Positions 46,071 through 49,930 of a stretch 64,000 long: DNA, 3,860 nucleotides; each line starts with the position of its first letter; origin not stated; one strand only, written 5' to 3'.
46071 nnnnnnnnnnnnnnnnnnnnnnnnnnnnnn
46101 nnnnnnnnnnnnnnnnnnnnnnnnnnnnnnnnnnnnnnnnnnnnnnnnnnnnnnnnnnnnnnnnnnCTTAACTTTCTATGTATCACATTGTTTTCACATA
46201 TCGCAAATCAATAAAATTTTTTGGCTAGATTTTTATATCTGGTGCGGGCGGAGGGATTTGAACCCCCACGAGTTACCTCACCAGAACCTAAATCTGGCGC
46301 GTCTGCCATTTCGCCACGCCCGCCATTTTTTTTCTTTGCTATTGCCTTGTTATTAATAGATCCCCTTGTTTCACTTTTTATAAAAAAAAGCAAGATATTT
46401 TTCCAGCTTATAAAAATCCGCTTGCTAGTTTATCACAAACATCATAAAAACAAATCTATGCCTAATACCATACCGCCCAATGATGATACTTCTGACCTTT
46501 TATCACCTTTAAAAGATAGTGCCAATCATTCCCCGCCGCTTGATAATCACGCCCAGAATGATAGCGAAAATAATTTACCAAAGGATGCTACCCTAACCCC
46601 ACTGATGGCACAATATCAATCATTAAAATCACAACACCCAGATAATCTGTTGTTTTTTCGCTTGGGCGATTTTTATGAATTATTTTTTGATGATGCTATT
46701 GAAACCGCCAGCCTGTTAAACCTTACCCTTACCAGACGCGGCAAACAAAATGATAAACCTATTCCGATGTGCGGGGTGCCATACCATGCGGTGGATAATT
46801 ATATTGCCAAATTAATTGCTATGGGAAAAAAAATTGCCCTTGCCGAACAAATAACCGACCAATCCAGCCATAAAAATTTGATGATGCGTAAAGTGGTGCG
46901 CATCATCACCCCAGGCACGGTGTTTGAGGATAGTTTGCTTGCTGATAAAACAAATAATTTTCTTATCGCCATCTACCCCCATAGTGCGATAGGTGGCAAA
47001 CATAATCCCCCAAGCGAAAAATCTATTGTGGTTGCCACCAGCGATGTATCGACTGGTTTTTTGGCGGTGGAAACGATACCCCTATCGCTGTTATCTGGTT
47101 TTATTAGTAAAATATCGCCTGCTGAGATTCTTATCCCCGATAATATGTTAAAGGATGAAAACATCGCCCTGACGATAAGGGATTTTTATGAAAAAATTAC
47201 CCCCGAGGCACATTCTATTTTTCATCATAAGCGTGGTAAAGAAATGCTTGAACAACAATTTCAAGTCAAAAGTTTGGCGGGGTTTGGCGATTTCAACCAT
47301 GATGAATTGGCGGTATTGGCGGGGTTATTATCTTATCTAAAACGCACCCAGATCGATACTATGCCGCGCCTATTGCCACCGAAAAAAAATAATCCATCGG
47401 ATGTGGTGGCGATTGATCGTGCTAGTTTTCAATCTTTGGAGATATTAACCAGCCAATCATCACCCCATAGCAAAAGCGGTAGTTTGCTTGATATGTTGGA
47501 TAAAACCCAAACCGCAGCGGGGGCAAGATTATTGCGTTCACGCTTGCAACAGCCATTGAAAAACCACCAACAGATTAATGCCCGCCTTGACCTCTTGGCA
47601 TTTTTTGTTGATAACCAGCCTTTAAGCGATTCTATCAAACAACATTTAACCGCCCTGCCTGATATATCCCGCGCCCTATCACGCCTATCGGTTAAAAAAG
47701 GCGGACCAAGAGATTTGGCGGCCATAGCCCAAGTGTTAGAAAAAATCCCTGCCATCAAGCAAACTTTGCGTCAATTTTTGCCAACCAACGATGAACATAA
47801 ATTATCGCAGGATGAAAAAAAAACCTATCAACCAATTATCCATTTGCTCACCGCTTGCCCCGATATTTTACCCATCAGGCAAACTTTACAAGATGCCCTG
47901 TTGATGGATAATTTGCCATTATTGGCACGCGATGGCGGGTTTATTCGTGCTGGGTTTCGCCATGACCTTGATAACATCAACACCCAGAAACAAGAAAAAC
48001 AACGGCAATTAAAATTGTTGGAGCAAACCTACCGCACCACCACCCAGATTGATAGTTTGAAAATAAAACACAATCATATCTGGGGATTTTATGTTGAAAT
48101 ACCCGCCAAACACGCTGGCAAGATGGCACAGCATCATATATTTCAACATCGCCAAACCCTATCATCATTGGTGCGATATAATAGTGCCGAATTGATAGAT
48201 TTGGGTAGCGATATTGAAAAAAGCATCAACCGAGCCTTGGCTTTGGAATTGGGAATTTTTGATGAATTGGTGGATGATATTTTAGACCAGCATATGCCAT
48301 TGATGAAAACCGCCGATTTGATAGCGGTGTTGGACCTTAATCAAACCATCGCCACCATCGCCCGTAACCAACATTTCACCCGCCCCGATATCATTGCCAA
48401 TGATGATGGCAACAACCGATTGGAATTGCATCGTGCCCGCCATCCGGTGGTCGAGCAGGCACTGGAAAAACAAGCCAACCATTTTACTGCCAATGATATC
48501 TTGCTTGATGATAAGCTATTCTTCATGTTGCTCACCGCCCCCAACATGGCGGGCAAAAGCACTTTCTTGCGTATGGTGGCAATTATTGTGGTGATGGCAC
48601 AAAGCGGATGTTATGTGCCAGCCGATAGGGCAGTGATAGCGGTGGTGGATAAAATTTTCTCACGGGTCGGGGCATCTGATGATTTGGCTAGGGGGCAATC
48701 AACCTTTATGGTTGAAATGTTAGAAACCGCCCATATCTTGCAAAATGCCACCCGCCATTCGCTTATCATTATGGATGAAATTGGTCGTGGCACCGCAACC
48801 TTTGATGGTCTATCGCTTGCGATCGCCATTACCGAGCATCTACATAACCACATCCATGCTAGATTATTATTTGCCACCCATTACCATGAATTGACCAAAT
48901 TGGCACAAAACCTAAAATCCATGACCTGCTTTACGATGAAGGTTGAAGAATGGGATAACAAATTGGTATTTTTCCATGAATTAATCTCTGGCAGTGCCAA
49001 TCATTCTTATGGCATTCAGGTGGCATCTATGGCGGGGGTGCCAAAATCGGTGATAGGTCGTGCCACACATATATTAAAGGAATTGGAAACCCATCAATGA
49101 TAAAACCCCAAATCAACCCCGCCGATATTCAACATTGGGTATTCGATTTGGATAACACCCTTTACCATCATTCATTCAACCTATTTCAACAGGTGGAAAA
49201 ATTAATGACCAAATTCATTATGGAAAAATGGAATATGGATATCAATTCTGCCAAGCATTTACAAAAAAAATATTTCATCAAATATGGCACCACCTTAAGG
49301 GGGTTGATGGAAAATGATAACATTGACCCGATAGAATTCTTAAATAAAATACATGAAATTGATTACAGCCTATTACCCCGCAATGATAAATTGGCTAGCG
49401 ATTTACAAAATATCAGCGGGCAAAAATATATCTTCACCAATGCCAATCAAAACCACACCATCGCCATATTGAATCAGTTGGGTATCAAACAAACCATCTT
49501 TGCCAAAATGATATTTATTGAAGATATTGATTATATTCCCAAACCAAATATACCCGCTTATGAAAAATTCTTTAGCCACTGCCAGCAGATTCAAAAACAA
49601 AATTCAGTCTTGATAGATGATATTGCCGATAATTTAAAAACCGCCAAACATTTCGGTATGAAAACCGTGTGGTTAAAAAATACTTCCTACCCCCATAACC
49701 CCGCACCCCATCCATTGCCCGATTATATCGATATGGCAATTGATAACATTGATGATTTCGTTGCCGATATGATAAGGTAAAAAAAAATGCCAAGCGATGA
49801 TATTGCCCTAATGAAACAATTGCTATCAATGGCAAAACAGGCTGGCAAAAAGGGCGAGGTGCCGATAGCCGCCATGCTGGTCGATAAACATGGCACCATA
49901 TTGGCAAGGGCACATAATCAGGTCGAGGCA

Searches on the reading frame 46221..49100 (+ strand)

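Call 36: search_protein_families(library=pfam, proteins=[window:46221-49100:+], max_evalue=0.000001)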
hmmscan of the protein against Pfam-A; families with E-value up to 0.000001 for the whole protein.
window:46221-49100:+ (959 aa): 5 families
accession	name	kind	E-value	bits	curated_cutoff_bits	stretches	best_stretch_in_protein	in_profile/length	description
PF00488.27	MutS_V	-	4.3e-82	275.1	30.2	1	769-956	1-188/188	MutS domain V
PF01624.25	MutS_I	-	5e-41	139.9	20.6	1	126-237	1-112/113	MutS domain I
PF05192.23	MutS_III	-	7e-39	134.6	34.1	1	402-707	2-190/194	MutS domain III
PF05190.23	MutS_IV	-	1.7e-14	54.3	22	1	578-666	1-87/92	MutS family domain IV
PF05188.22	MutS_II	-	5.4e-14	53.2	25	1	264-382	9-130/133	MutS domain II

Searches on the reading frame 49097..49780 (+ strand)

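Call 36: search_protein_families(library=pfam, proteins=[window:49097-49780:+], max_evalue=0.000001)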
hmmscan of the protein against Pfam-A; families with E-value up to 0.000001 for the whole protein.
window:49097-49780:+ (227 aa): 2 families
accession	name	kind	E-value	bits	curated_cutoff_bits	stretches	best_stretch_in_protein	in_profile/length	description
PF13419.12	HAD_2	-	3.5e-09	37.4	23.8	1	15-192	2-177/178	Haloacid dehalogenase-like hydrolase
PF00702.32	Hydrolase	-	3.4e-08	34.5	26.4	1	15-187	5-191/191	haloacid dehalogenase-like hydrolase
